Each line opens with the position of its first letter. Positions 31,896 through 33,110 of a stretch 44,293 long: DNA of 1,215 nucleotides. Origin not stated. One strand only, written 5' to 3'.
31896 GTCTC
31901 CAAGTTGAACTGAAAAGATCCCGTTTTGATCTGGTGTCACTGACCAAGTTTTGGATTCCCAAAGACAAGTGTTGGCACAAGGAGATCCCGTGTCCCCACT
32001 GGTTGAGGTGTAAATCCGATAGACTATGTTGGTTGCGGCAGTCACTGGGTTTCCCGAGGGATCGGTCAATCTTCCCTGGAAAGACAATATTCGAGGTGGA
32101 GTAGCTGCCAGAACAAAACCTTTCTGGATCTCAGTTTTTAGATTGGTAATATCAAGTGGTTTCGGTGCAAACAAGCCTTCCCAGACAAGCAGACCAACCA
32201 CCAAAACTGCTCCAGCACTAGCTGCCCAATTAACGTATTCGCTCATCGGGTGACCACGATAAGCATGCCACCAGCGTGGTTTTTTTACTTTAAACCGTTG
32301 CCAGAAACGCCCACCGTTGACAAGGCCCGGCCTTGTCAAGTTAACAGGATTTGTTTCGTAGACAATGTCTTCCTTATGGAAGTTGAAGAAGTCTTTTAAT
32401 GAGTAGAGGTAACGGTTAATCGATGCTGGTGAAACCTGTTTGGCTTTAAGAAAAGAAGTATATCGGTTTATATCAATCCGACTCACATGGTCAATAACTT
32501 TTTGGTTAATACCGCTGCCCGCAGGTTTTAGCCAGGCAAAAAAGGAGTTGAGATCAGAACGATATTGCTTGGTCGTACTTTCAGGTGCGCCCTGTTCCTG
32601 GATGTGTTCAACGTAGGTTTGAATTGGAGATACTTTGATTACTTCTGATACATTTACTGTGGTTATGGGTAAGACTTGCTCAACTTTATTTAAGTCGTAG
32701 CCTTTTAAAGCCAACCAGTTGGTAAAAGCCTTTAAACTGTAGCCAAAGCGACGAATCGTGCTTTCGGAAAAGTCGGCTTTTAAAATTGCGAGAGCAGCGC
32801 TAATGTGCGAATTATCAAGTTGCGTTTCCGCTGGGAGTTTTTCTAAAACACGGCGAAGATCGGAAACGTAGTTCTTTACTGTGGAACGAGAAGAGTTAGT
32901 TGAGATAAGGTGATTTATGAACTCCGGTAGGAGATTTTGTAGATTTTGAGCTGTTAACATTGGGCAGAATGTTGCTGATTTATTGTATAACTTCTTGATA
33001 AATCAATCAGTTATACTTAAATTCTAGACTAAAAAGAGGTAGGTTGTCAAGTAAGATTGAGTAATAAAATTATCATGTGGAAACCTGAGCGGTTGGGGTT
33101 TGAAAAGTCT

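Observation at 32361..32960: All three giant fibre proteins start with a cytoplasmic DNA-binding-type domain followed by a single TM helix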

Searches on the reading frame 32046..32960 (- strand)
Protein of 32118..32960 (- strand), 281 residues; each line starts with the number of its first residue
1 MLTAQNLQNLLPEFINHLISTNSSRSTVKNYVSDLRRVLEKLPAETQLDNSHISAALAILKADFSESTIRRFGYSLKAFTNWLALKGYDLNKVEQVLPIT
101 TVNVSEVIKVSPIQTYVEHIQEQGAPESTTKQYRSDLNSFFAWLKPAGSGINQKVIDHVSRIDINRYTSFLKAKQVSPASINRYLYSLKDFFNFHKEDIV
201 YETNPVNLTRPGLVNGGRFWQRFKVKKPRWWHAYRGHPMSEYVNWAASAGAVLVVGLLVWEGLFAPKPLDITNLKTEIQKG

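Call 6: search_protein_families(library=pfam, proteins=[window:32211-32960:-], max_evalue=1)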
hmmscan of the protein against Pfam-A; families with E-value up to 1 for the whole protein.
window:32211-32960:- (250 aa): 9 families
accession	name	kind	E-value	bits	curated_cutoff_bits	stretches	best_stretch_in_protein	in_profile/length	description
PF02899.23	Phage_int_SAM_1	-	6e-26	91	22.3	3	113-195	1-79/83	Phage integrase, N-terminal SAM-like domain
PF13495.12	Phage_int_SAM_4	-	6.7e-11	42.9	27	2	116-193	5-76/85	Phage integrase, N-terminal SAM-like domain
PF13102.12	Phage_int_SAM_5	-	1e-06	29.5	22.3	1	115-205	8-92/98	Phage integrase SAM-like domain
PF17414.8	MatP_C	-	0.0068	17.2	24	1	4-42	21-59/60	MatP C-terminal ribbon-helix-helix domain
PF06934.16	CTI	-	0.027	13.5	25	1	110-186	73-149/692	Fatty acid cis/trans isomerase (CTI)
PF18644.7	Phage_int_SAM_6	-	0.028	14.9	27.5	0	137-194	68-127/132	Phage integrase SAM-like domain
PF20302.4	HisK-N-like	-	0.067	13.8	27.8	1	32-113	25-106/132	HisK-N-like globin domain of the ASK signalosome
PF24624.1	Int_N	-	0.14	13.4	27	1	151-207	37-94/100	Phage integrase, N-terminal domain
PF25200.1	DUF7833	-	0.15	12.6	24.3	0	3-29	24-51/63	Family of unknown function (DUF7833)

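Call 7: search_protein_families(library=ncbifam, proteins=[window:32211-32960:-], max_evalue=1)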
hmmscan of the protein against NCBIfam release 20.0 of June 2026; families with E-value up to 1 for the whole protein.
window:32211-32960:- (250 aa): 8 families
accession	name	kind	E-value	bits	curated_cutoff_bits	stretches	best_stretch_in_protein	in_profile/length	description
TIGR02225.1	recomb_XerD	equivalog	6e-19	68.5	329.6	2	115-209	2-91/290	site-specific tyrosine recombinase XerD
TIGR02224.1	recomb_XerC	equivalog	4.5e-16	59.1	335.15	2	115-208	2-93/295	tyrosine recombinase XerC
NF001399.0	PRK00283.1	subfamily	4.7e-15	55.6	279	2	112-208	8-100/300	tyrosine recombinase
NF040815.2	recomb_XerA_Arch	equivalog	3.6e-13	49.7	220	2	115-201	2-81/263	site-specific tyrosine recombinase/integron integrase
NF003462.0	PRK05084.1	equivalog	3.5e-08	32.6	267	1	113-197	21-122/360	tyrosine recombinase XerS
NF002331.0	PRK01287.1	subfamily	9.4e-05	21.5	371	1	96-172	14-85/365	site-specific tyrosine recombinase XerC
TIGR03823.1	FliZ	equivalog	0.006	16.2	159.3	0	19-45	97-124/168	flagella biosynthesis regulatory protein FliZ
NF002685.0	PRK02436.1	equivalog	0.011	15.6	178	1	166-200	4-38/245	site-specific tyrosine recombinase XerD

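Call 12: find_homologous_proteins(query=window:32118-32960:-, max_evalue=0.001)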
Query seq(281 aa): 1247 candidates shared short words with the query, none scored E <= 0.001.

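Call 14: search_solved_structures(query=window:32211-32960:-, max_evalue=0.01, show_alignments=2)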
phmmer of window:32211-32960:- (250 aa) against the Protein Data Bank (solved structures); distinct sequences matched with E-value up to 0.01: 1.
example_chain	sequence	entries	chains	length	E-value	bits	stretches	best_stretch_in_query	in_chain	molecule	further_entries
3nrw_A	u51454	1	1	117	0.0041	20.2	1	115-211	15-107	Phage integrase/site-specific recombinase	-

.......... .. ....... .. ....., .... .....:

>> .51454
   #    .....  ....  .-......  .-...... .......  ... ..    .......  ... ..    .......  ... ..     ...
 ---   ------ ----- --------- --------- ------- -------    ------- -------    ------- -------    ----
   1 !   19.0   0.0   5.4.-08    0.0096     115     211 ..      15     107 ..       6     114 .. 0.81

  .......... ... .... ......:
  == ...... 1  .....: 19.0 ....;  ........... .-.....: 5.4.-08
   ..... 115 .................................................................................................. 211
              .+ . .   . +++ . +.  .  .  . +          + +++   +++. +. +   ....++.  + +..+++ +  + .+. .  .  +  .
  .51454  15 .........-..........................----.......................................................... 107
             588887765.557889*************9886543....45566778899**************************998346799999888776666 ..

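Call 23: predict_structure(protein=window:32118-32960:-)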
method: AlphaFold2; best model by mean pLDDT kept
length: 281 residues; sequences in the alignment: 1
mean_pLDDT: 49.2   pTM: 0.37
mean pLDDT of the five models: 49.2, 41.9, 39.3, 38.9, 38.6
residues with pLDDT >= 90: 0; 70-90: 58; 50-70: 88; < 50: 135
segments of 3 or more residues with pLDDT < 50: 52-54, 57-61, 92-111, 145-162, 197-281
pLDDT, mean of each block of 10 residues (from residue 1): 70 65 52 66 62 49 51 57 56 39 30 67 82 79 49 30 63 81 72 50 24 25 25 26 27 24 29 31 27
secondary structure, 60 per line:
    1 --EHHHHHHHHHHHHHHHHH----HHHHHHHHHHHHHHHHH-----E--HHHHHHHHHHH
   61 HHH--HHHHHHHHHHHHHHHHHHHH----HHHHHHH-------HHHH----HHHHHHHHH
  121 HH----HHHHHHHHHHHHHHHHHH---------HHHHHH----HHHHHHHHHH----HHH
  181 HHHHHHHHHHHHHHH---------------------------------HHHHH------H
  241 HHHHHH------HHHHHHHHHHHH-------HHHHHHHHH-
elements in order: H4-20 H25-41 H50-63 H66-85 H90-96 H104-107 H112-122 H127-144 H154-159 H164-173 H178-195 H229-233 H240-246 H253-264 H272-280

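Call 28: search_protein_representatives(protein=window:32118-32960:-)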
Query: 281 residues. Proteins with E-value up to 0.001 (for the whole library): 266; up to 1e-10: 10; up to 1e-30: 9. The best 150 are listed.
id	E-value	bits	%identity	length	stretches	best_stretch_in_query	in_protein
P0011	2.4e-87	309.4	55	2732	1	1-281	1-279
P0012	2.1e-86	306.3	54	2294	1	1-275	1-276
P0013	1.1e-81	290.8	48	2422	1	1-281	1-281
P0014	1.9e-81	290.1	56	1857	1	2-281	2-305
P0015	1.5e-72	260.9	48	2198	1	1-281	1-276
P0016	1.1e-70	254.8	50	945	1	1-281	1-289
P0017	4.0e-70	252.9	48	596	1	1-276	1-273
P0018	4.8e-69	249.4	47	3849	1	1-275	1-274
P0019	6.4e-60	219.5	44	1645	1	1-274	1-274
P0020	1.7e-15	73.8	57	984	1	219-281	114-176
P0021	4.3e-10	56.0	59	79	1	1-49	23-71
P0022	8.4e-10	55.1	37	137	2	115-209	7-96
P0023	1.4e-09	54.3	30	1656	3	120-207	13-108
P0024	9.7e-09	51.6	25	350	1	9-201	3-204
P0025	1.1e-08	51.5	27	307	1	17-265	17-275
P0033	7.6e-08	48.7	38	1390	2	118-206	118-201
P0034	1.1e-07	48.2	27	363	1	9-271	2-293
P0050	7.0e-07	45.5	30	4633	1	5-195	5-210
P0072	2.9e-06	43.5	31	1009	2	9-128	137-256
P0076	3.2e-06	43.4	31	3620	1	9-206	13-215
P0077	3.2e-06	43.3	27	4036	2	9-202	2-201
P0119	2.6e-05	40.4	33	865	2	8-101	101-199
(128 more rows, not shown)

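Call 41: search_protein_families(library=pfam, proteins=[P0020, P0016, P0017, P0025, P0034, P0024, P0119, P0072], max_evalue=0.01)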
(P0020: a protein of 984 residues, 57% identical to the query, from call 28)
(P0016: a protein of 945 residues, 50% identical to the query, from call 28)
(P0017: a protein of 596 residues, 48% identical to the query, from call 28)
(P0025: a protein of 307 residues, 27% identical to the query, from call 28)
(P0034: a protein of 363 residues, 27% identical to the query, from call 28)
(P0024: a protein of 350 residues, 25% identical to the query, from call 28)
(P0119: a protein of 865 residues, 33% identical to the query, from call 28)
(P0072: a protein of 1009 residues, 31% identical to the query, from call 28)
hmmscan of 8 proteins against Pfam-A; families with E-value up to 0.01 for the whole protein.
P0020 (984 aa): 3 families
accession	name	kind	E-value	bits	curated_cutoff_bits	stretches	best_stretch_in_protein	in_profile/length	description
PF00376.29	MerR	-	1e-10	41.7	28.2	1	13-48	1-37/38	MerR family regulatory protein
PF13411.12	MerR_1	-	6.9e-07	29.7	21.6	1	13-59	2-48/69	MerR HTH family regulatory protein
PF12728.13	HTH_17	-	7.3e-07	29.8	27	1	11-58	1-47/51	Helix-turn-helix domain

P0016 (945 aa): 2 families
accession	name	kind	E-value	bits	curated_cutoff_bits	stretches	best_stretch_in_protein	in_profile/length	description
PF02899.23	Phage_int_SAM_1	-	9.3e-17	61.5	22.3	2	124-206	1-79/83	Phage integrase, N-terminal SAM-like domain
PF13495.12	Phage_int_SAM_4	-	1.5e-06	29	27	1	10-85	1-80/85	Phage integrase, N-terminal SAM-like domain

P0017 (596 aa): 3 families
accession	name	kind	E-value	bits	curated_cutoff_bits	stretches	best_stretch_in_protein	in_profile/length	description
PF02899.23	Phage_int_SAM_1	-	9.8e-13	48.6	22.3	2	108-193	1-79/83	Phage integrase, N-terminal SAM-like domain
PF13495.12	Phage_int_SAM_4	-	1.8e-05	25.5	27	1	109-192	3-77/85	Phage integrase, N-terminal SAM-like domain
PF13102.12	Phage_int_SAM_5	-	0.0022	18.8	22.3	0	151-203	40-92/98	Phage integrase SAM-like domain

P0025 (307 aa): 4 families
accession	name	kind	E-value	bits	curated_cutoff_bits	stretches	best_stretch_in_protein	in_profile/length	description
PF02899.23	Phage_int_SAM_1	-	2.9e-15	56.8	22.3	2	14-86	4-80/83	Phage integrase, N-terminal SAM-like domain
PF13495.12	Phage_int_SAM_4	-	1.6e-07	32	27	1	14-62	5-53/85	Phage integrase, N-terminal SAM-like domain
PF13102.12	Phage_int_SAM_5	-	1e-06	29.4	22.3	0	65-145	16-80/98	Phage integrase SAM-like domain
PF18363.6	PI_PP_I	-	0.00064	20.3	28.5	0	10-48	8-47/94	Phosphoinositide phosphatase insertion domain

P0034 (363 aa): 3 families
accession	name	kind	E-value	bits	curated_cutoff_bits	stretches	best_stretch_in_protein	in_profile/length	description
PF02899.23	Phage_int_SAM_1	-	6.3e-21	74.9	22.3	2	4-87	1-83/83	Phage integrase, N-terminal SAM-like domain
PF13495.12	Phage_int_SAM_4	-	7.5e-10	39.5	27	2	110-201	2-80/85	Phage integrase, N-terminal SAM-like domain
PF13102.12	Phage_int_SAM_5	-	3.9e-07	30.8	22.3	0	3-99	2-96/98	Phage integrase SAM-like domain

P0024 (350 aa): 3 families
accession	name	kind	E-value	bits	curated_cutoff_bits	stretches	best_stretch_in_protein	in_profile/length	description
PF02899.23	Phage_int_SAM_1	-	4.1e-22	78.7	22.3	2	118-198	1-79/83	Phage integrase, N-terminal SAM-like domain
PF13495.12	Phage_int_SAM_4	-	4.2e-13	50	27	1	4-83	1-77/85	Phage integrase, N-terminal SAM-like domain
PF13102.12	Phage_int_SAM_5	-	4.6e-08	33.8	22.3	0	3-32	49-78/98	Phage integrase SAM-like domain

P0119 (865 aa): 4 families
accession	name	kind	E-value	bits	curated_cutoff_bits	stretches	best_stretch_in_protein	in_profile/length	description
PF02899.23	Phage_int_SAM_1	-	5.2e-13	49.5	22.3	2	7-83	3-80/83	Phage integrase, N-terminal SAM-like domain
PF13495.12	Phage_int_SAM_4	-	6.6e-08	33.3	27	1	8-84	5-80/85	Phage integrase, N-terminal SAM-like domain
PF13102.12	Phage_int_SAM_5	-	7.4e-05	23.5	22.3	1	56-134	11-81/98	Phage integrase SAM-like domain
PF13884.11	Peptidase_S74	-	0.00016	22.3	22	1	536-579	1-49/58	Chaperone of endosialidase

P0072 (1009 aa): 3 families
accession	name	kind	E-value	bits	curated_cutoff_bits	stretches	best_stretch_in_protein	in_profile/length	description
PF02899.23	Phage_int_SAM_1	-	5e-15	56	22.3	2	142-218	4-82/83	Phage integrase, N-terminal SAM-like domain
PF13495.12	Phage_int_SAM_4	-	2.6e-09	37.8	27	1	138-220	1-83/85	Phage integrase, N-terminal SAM-like domain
PF13102.12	Phage_int_SAM_5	-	6.4e-07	30.1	22.3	0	152-227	18-94/98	Phage integrase SAM-like domain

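Call 45: find_encoding_contigs(protein=P0011, flank=4000, max_places=1)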
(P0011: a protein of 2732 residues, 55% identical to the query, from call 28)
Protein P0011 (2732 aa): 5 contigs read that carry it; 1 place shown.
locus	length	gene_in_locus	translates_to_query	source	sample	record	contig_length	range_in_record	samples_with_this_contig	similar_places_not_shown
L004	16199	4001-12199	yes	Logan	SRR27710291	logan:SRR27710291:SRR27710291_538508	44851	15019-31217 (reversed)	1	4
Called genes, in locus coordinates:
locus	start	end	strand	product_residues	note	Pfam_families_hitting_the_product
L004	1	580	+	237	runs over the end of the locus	-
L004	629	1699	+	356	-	-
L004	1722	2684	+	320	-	-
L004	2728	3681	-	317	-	PF00657:Lipase_GDSL, PF13472:Lipase_GDSL_2, PF00404:Dockerin_1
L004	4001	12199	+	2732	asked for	PF02899:Phage_int_SAM_1 (weak), PF13495:Phage_int_SAM_4 (faint), PF07953:Toxin_R_bind_N (weak), PF13385:Laminin_G_3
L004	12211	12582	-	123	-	PF00072:Response_reg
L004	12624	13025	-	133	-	PF11964:SpoIIAA-like, PF25056:DUF7793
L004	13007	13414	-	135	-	PF11964:SpoIIAA-like (weak)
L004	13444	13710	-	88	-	PF02823:ATP-synt_DE_N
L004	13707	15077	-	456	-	PF00006:ATP-synt_ab, PF22919:ATP-synt_VA_C (weak)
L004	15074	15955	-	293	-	PF00231:ATP-synt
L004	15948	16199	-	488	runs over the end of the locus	PF00006:ATP-synt_ab, PF00306:ATP-synt_ab_C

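Call 46: find_encoding_contigs(protein=P0020, flank=4000, max_places=1)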
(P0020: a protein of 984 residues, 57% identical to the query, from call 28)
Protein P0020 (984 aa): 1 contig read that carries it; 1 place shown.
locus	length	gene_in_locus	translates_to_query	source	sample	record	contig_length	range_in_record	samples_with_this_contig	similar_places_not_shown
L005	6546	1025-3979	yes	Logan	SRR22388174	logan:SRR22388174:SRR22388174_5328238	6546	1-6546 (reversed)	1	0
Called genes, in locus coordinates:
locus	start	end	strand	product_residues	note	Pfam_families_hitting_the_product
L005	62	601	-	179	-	PF20803:PaaX_M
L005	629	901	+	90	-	-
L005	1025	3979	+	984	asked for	PF00376:MerR, PF12728:HTH_17 (weak), PF13411:MerR_1 (weak)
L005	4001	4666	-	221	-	PF01797:Y1_Tnp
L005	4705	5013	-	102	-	-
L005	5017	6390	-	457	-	PF00006:ATP-synt_ab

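Call 47: find_encoding_contigs(protein=P0019, flank=4000, max_places=1)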
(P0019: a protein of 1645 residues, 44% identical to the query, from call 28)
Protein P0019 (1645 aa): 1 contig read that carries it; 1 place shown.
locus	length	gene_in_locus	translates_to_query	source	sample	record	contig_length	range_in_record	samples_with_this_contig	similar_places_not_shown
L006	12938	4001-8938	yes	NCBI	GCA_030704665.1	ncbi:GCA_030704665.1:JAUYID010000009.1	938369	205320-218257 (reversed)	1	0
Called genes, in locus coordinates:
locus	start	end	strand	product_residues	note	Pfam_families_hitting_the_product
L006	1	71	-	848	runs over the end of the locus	PF00133:tRNA-synt_1, PF09334:tRNA-synt_1g, PF13603:tRNA-synt_1_2, PF00133:tRNA-synt_1, PF09334:tRNA-synt_1g, PF08264:Anticodon_1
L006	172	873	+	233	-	-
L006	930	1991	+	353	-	-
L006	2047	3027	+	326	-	PF06030:WxLIP_PGBD (weak)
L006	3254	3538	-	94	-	PF01541:GIY-YIG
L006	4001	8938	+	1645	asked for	PF02899:Phage_int_SAM_1 (weak), PF13495:Phage_int_SAM_4 (faint), PF02899:Phage_int_SAM_1 (weak)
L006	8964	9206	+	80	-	PF05635:23S_rRNA_IVP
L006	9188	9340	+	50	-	PF05635:23S_rRNA_IVP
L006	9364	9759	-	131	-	PF00072:Response_reg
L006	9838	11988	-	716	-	PF05228:CHASE4, PF00512:HisKA, PF02518:HATPase_c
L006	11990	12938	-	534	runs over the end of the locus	PF14827:dCache_3, PF17203:sCache_3_2 (faint), PF17201:Cache_3-Cache_2, PF17202:sCache_3_3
